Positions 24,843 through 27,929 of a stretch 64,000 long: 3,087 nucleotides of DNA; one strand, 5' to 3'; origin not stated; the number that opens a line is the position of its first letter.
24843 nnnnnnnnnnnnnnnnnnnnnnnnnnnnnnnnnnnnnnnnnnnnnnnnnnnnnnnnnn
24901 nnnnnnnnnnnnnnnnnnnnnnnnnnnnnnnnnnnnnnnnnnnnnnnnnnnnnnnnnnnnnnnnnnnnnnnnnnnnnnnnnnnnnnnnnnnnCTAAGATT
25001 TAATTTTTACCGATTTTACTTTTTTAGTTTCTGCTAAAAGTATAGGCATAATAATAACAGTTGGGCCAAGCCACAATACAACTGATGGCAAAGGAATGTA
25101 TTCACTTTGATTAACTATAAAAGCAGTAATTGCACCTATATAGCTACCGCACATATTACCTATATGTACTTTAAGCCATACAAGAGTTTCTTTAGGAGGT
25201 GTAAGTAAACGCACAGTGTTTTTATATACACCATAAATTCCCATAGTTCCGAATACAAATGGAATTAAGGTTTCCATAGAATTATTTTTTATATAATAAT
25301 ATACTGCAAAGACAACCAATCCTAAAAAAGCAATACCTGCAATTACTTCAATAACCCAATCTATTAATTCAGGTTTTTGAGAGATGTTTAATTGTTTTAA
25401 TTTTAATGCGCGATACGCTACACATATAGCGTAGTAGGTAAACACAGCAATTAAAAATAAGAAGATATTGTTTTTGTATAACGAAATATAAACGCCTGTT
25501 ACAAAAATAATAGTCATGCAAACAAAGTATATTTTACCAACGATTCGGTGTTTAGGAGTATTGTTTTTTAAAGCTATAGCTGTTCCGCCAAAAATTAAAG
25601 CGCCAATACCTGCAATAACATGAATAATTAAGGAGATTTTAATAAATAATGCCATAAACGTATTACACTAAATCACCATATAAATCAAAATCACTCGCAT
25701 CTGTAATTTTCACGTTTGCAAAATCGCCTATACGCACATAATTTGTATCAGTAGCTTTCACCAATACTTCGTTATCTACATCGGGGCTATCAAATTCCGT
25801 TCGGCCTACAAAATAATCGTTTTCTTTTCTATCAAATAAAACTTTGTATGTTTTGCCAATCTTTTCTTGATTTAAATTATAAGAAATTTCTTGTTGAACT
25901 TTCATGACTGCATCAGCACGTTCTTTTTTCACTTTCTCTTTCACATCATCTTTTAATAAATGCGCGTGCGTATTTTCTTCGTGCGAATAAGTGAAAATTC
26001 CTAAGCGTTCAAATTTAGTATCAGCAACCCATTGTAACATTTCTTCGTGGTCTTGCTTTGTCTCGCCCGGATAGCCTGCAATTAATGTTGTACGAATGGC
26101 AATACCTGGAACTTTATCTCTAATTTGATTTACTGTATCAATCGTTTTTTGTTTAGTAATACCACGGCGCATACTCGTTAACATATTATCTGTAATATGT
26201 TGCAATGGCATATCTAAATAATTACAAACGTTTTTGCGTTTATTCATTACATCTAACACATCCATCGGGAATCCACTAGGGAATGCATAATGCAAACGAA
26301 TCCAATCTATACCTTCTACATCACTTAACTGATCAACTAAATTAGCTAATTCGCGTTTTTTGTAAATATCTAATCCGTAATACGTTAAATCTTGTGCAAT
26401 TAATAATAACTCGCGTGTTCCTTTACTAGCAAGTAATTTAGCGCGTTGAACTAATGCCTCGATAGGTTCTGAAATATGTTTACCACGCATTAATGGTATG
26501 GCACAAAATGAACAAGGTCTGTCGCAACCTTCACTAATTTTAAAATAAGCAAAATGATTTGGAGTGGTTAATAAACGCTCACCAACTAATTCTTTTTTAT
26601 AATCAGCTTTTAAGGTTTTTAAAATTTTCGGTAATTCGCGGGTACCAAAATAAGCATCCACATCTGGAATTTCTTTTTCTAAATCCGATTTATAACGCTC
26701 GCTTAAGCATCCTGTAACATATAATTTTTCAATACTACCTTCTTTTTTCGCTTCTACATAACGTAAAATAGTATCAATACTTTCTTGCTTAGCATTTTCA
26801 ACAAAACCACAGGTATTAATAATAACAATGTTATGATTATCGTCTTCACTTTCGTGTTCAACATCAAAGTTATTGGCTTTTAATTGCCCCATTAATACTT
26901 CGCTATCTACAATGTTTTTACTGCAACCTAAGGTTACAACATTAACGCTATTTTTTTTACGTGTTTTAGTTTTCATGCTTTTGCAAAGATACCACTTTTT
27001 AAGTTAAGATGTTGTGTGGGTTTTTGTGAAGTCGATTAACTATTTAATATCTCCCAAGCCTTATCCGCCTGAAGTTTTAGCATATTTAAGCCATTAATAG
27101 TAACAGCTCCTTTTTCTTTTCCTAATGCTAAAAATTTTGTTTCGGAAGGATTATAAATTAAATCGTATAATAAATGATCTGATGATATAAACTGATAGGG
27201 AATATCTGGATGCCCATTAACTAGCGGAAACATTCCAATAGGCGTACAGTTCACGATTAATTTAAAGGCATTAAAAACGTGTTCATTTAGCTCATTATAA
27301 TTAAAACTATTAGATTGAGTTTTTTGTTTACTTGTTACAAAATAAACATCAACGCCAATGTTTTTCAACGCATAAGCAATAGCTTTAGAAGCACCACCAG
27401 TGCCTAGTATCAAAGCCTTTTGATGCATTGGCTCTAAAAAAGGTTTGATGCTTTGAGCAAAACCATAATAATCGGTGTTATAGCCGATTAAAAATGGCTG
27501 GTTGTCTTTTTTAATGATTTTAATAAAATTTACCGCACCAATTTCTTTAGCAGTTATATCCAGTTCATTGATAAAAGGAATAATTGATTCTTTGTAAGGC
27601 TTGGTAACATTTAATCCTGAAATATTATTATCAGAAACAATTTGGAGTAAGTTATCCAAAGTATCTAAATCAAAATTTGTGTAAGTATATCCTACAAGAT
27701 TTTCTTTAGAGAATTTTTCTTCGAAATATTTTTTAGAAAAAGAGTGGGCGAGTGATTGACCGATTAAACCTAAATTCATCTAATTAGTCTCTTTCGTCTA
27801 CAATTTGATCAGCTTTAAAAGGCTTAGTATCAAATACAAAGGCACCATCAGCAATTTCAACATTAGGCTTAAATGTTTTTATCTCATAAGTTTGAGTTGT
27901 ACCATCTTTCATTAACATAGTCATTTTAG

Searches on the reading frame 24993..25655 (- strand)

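Call 89: search_protein_families(library=pfam, proteins=[window:24993-25655:-], max_evalue=0.0001)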
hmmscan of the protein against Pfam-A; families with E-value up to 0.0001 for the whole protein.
window:24993-25655:- (220 aa): 1 family
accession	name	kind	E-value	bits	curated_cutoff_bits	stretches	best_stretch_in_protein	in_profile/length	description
PF10067.14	DUF2306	-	8.4e-08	32.9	31.6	1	10-91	2-91/147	Predicted membrane protein (DUF2306)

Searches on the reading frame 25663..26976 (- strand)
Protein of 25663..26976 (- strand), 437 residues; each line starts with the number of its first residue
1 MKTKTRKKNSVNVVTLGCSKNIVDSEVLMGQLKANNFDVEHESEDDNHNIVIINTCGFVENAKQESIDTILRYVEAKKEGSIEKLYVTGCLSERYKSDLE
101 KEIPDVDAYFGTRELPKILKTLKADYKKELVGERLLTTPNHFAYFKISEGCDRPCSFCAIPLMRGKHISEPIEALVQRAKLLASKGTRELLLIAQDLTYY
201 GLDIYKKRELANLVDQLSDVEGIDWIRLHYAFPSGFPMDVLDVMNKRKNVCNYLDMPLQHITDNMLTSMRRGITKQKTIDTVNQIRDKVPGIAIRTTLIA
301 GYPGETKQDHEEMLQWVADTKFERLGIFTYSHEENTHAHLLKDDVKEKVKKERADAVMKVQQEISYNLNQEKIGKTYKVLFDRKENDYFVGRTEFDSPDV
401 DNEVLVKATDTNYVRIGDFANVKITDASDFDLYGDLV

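Call 88: search_protein_families(library=pfam, proteins=[window:25663-26976:-], max_evalue=0.0001)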
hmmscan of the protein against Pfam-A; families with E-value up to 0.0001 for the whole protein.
window:25663-26976:- (437 aa): 4 families
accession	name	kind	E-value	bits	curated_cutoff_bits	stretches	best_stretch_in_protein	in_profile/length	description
PF00919.26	UPF0004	-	1.1e-23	83.5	27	1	11-111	2-98/98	Uncharacterized protein family UPF0004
PF18693.7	TRAM_2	-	5.6e-21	74.9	27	1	373-437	1-63/63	TRAM domain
PF04055.27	Radical_SAM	-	5.3e-20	72.7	29.5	1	147-317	3-166/166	Radical SAM superfamily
PF01938.26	TRAM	-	2.4e-05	24.5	21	1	371-437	2-61/61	TRAM domain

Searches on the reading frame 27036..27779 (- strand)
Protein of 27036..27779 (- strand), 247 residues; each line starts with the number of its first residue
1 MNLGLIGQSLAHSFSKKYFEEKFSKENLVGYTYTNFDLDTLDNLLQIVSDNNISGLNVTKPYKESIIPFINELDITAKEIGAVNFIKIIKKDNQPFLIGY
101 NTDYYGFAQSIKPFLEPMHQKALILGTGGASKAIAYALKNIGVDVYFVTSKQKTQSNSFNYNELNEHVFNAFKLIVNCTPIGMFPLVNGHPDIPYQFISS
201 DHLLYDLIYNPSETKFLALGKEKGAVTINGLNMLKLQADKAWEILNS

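Call 88: search_protein_families(library=pfam, proteins=[window:27036-27779:-], max_evalue=0.0001)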
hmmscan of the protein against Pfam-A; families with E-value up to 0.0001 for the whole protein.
window:27036-27779:- (247 aa): 1 family
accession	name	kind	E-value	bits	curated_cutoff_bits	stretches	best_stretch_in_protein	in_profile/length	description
PF08501.16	Shikimate_dh_N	-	2e-18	66.8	27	1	5-86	1-83/83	Shikimate dehydrogenase substrate binding domain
